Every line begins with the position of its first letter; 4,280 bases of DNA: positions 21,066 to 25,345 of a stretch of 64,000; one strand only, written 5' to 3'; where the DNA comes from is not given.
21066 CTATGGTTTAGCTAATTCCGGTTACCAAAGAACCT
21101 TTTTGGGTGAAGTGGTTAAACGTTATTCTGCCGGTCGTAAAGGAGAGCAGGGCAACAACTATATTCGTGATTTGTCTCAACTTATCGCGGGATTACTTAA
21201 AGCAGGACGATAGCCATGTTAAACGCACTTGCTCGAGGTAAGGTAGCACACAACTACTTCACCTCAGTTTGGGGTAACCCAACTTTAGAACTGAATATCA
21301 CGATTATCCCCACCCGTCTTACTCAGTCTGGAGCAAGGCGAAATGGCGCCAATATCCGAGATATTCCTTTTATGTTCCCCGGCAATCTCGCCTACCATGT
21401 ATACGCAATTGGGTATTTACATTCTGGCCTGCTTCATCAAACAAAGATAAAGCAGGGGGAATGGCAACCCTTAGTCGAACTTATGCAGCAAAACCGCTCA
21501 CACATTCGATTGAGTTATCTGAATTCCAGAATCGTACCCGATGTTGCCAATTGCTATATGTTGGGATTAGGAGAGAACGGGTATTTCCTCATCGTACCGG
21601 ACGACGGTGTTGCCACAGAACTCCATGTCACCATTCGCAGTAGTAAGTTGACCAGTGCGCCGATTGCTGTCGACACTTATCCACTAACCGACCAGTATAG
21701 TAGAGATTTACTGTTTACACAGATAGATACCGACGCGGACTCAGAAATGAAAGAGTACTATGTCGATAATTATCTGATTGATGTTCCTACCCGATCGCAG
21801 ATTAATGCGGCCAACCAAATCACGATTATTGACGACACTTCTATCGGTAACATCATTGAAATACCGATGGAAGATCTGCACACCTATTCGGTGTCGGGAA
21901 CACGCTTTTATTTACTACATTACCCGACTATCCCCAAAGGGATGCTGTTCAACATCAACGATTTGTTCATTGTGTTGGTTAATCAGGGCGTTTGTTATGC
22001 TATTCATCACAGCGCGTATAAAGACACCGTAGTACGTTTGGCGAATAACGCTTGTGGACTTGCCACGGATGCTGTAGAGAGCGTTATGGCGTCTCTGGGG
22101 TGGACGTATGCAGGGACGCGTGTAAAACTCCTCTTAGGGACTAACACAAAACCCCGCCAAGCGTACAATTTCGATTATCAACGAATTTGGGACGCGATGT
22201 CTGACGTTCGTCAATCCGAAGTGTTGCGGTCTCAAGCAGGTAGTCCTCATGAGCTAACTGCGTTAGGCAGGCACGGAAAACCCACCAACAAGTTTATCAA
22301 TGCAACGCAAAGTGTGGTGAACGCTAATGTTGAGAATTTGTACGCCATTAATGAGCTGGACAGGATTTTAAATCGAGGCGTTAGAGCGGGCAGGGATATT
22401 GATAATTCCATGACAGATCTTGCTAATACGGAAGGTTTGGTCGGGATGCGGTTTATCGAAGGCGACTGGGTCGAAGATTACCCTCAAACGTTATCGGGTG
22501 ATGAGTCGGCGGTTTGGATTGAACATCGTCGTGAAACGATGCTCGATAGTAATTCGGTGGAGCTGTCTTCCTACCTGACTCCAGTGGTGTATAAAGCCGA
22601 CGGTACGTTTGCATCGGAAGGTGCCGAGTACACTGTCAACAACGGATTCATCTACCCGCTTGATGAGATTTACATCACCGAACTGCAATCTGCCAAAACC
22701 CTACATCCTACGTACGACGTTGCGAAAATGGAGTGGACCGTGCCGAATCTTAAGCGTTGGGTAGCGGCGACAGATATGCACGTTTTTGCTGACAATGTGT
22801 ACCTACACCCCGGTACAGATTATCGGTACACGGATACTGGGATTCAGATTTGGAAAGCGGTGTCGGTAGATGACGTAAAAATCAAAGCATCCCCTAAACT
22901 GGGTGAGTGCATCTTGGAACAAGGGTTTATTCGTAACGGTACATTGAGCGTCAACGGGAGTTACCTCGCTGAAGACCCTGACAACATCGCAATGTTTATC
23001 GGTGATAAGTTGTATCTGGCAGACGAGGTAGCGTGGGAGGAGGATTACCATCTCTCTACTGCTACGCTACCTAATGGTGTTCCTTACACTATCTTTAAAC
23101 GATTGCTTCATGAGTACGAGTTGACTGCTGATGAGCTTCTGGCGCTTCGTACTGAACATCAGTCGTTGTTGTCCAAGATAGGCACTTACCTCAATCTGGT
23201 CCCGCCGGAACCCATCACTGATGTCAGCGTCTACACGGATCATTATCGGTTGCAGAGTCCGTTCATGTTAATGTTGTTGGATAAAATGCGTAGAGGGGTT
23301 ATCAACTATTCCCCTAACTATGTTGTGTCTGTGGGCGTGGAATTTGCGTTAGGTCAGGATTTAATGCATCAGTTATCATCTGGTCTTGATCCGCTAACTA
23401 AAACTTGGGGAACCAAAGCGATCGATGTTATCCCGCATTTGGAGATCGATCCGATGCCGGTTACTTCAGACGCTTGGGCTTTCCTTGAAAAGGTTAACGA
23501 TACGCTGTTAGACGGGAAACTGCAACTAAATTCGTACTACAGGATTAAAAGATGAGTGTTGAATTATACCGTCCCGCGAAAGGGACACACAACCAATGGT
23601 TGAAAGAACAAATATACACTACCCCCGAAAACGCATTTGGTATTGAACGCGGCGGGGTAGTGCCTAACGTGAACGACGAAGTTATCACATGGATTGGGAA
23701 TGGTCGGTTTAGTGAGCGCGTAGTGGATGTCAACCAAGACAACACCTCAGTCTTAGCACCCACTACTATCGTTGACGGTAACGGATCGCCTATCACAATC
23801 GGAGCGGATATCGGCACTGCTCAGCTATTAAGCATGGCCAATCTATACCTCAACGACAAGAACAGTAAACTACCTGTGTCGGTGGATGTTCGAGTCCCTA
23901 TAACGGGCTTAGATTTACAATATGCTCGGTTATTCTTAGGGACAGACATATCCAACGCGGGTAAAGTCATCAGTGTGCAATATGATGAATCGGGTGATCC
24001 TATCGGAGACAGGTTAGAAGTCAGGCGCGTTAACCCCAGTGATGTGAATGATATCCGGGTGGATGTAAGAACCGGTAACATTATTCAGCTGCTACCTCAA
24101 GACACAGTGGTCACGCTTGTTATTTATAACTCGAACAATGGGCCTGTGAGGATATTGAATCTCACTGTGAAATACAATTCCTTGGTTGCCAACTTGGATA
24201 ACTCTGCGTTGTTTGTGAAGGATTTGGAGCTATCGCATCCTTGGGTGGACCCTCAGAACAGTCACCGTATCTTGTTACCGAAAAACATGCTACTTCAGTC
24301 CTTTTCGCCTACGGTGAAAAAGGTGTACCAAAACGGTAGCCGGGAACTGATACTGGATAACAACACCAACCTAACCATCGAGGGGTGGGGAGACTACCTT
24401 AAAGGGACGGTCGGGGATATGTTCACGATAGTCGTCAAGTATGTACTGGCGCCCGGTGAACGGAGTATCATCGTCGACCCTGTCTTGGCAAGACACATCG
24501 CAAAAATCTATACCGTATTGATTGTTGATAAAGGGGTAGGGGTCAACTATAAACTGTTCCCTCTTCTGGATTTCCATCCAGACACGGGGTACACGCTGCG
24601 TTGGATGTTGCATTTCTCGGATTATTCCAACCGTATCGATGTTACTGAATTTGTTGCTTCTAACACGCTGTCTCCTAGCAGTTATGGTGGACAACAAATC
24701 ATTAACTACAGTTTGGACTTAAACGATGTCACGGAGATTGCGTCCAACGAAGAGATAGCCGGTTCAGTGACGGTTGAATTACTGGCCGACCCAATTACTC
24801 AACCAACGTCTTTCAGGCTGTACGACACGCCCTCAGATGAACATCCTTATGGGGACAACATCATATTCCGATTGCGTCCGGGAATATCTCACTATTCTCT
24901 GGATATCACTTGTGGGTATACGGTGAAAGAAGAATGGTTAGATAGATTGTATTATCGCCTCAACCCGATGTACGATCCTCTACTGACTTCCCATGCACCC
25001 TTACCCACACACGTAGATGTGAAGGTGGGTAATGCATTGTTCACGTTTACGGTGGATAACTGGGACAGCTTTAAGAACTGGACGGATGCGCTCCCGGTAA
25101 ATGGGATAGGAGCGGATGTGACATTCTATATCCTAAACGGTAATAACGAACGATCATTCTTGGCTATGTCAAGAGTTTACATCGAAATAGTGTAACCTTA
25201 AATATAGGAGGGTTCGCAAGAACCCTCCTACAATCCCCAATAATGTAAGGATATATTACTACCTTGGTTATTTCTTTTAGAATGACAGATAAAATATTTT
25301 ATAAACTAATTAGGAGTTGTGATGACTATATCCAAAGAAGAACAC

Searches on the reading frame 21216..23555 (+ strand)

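Call 11: search_protein_families(library=phrogs, proteins=[window:21216-23555:+], max_evalue=0.001)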
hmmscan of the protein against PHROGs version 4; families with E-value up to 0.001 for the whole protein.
window:21216-23555:+ (779 aa): 1 family
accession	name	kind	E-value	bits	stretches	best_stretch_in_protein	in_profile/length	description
phrog_3184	-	unknown function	6.2e-56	190.8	2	511-779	568-847/848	-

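Call 12: search_protein_families(library=pfam, proteins=[window:21216-23555:+], max_evalue=0.001)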
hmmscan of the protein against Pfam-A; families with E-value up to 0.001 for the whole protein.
window:21216-23555:+ (779 aa): 1 family
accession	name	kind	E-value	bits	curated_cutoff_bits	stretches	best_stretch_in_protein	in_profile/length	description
PF23823.1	DUF7193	-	6.8e-39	133.9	27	2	568-778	634-845/847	Family of unknown function (DUF7193)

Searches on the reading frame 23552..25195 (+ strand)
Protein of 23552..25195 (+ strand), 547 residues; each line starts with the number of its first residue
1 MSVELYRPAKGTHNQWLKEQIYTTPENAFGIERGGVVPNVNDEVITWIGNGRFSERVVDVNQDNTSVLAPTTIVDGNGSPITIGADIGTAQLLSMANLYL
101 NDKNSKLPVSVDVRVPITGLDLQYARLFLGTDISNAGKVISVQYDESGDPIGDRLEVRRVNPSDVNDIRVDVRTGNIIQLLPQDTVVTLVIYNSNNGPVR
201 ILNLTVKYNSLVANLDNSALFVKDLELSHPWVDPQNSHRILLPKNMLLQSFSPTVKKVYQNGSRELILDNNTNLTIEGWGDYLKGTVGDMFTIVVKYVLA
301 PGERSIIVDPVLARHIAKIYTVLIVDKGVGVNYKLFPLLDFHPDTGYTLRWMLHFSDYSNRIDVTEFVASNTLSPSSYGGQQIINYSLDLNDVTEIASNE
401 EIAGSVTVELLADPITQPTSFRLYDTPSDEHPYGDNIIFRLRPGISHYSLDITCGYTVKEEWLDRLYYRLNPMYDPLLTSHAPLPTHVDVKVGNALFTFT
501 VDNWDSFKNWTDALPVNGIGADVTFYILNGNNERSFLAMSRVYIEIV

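Call 11: search_protein_families(library=phrogs, proteins=[window:23552-25195:+], max_evalue=0.001)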
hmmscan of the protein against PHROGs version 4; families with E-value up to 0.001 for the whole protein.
window:23552-25195:+ (547 aa): 2 families
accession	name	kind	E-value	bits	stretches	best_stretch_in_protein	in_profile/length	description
phrog_3430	-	head and packaging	3.1e-94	317.5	1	7-542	11-548/554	virion structural protein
phrog_27497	-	head and packaging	9.5e-19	67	1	123-544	138-568/2483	virion structural protein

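Call 12: search_protein_families(library=pfam, proteins=[window:23552-25195:+], max_evalue=0.001)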
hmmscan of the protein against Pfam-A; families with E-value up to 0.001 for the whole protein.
window:23552-25195:+ (547 aa): 0 families
